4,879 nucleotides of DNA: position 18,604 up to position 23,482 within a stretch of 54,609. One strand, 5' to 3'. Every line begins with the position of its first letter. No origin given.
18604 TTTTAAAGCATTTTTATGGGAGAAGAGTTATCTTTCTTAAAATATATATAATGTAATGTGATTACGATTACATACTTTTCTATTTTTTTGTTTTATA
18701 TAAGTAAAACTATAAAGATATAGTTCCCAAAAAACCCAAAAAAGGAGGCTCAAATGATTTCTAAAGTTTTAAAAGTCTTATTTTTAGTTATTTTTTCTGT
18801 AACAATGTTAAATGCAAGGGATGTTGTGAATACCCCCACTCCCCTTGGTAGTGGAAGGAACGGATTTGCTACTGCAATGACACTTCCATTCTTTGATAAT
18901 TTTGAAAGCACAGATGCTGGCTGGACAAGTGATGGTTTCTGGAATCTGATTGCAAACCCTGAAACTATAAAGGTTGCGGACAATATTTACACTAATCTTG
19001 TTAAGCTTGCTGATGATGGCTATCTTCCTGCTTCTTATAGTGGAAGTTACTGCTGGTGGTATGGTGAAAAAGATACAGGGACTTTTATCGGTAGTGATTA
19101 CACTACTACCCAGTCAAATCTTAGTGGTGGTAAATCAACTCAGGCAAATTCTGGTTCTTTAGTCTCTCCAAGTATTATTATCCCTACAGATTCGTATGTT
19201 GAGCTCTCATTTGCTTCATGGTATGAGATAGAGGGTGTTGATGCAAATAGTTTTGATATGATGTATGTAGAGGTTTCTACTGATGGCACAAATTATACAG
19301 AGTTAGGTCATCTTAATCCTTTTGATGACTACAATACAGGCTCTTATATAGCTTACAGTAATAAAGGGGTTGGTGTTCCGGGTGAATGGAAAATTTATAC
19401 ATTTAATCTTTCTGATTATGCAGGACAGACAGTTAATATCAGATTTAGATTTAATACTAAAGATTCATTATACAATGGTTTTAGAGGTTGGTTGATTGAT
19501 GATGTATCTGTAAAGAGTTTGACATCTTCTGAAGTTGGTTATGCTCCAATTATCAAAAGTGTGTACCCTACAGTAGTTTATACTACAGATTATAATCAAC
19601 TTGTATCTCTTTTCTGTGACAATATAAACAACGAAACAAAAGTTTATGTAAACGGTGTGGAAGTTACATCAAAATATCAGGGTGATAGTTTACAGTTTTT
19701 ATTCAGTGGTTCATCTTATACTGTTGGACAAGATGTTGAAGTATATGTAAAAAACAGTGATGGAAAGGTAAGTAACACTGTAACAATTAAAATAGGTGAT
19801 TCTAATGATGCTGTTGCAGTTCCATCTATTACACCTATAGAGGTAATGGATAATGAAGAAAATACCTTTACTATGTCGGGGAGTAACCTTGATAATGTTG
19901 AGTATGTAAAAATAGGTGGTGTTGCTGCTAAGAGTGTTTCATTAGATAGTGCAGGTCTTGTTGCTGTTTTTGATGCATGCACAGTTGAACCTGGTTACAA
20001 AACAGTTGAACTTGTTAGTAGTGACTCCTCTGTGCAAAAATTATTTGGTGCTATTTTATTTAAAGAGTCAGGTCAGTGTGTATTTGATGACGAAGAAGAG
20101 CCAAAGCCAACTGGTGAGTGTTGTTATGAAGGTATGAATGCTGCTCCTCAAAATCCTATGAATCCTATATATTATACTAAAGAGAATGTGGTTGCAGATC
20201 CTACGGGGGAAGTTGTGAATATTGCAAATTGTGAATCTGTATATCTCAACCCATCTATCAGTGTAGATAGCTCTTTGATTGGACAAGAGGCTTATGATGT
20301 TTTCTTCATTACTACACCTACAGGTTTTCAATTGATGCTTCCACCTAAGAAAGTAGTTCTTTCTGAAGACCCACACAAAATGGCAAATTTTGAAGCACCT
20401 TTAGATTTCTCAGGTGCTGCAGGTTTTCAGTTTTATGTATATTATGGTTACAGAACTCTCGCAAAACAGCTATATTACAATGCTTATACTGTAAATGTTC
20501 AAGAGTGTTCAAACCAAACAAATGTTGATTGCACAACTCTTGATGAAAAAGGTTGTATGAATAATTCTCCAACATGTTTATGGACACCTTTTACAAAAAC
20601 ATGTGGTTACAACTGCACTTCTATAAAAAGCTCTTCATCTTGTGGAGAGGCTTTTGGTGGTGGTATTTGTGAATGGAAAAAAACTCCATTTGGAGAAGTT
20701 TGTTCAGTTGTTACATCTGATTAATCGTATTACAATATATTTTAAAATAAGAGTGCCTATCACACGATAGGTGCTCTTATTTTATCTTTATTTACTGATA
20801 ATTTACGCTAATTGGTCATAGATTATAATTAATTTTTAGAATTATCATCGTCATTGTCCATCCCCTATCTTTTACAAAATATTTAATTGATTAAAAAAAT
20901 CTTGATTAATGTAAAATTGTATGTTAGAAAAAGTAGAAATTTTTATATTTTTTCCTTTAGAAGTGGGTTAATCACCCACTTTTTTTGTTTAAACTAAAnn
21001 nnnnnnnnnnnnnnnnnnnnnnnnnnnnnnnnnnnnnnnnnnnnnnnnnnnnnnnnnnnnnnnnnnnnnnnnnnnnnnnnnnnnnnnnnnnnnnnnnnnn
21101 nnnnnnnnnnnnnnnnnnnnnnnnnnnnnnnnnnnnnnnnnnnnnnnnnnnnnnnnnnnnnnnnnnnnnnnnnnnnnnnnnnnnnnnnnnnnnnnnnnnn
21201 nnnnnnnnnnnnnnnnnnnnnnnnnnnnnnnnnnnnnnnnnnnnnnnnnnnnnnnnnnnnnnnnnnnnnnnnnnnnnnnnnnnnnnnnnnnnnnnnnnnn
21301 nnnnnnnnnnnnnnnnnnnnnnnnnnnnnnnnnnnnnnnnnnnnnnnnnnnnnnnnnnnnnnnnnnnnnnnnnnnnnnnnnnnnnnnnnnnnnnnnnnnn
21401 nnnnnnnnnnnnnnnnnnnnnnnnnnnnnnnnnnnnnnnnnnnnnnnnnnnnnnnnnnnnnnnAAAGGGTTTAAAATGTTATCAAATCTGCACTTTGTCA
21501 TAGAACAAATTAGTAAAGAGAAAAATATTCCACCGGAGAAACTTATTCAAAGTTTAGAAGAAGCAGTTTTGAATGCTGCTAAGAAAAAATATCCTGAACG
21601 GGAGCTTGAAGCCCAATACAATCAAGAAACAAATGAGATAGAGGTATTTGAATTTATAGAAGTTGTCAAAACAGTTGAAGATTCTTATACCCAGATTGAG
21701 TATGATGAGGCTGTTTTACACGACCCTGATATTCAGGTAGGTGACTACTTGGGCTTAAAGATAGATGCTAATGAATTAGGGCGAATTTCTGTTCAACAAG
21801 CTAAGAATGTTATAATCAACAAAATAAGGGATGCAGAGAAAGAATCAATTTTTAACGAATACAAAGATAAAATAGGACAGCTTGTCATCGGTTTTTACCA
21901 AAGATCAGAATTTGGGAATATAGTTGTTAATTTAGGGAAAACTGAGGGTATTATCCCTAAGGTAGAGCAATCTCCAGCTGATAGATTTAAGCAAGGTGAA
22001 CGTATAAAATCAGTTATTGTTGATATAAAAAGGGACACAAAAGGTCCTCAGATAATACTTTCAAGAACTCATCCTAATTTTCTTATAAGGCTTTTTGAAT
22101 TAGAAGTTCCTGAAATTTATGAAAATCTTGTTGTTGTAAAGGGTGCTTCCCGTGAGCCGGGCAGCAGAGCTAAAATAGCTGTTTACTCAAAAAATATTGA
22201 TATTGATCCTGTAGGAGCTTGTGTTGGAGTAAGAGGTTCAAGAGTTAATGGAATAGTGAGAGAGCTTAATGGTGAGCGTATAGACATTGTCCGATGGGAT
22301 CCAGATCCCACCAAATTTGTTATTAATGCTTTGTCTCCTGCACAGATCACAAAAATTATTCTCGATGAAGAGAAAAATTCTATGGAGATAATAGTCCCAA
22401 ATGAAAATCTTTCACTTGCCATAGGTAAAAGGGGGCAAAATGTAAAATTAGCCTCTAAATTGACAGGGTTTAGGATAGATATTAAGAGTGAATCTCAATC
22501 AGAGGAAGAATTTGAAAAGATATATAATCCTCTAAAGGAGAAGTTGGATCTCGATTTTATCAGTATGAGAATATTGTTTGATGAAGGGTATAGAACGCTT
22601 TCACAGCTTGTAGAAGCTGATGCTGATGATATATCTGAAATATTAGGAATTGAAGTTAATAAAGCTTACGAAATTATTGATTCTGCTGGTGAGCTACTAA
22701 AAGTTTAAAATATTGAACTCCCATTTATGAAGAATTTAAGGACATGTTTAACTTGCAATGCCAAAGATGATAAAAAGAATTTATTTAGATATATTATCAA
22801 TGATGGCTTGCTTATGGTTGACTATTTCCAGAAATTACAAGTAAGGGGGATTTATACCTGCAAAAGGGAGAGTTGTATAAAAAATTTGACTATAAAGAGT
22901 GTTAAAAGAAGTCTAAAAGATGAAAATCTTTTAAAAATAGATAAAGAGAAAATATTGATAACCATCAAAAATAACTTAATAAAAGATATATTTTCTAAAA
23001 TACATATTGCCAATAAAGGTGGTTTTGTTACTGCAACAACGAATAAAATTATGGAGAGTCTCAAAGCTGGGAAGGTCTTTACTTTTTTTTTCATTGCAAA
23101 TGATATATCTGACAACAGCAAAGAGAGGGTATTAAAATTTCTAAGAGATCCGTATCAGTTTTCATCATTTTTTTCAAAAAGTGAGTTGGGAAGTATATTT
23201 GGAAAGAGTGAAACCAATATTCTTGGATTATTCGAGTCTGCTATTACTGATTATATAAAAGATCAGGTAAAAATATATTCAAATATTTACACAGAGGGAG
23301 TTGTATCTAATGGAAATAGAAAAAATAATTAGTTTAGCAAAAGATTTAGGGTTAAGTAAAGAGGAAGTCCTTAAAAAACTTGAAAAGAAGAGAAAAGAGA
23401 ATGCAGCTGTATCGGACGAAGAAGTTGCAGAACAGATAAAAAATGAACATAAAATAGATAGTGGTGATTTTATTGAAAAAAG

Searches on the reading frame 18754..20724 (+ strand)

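Call 74: search_protein_families(library=pfam, proteins=[window:18754-20724:+], max_evalue=0.00001)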
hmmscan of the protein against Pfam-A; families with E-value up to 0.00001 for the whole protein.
window:18754-20724:+ (656 aa): 1 family
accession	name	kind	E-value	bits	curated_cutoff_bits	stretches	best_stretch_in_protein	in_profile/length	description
PF20773.4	InhA-like_MAM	-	1.9e-10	41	26.9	1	138-254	54-163/191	Immune inhibitor A-like, MAM domain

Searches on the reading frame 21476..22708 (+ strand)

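Call 75: search_protein_families(library=pfam, proteins=[window:21476-22708:+], max_evalue=0.00001)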
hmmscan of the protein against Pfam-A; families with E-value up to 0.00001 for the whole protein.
window:21476-22708:+ (410 aa): 3 families
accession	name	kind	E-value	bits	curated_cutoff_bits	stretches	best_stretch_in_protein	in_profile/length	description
PF08529.16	NusA_N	-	7.5e-32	110.5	23.8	1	8-123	5-119/119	NusA N-terminal domain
PF13184.12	KH_5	-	6.8e-30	103.4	27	1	228-295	1-68/69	NusA-like KH domain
PF00013.35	KH_1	-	2.4e-06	27.7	21.5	0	303-343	2-45/66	KH domain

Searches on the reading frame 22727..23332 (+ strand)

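Call 75: search_protein_families(library=pfam, proteins=[window:22727-23332:+], max_evalue=0.00001)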
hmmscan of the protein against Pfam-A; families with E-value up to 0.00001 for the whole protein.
window:22727-23332:+ (201 aa): 1 family
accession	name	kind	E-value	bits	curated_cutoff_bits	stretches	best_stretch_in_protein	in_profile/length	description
PF04296.18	YlxR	-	3.6e-10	40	26.9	1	5-64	1-62/75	Protein of unknown function (DUF448)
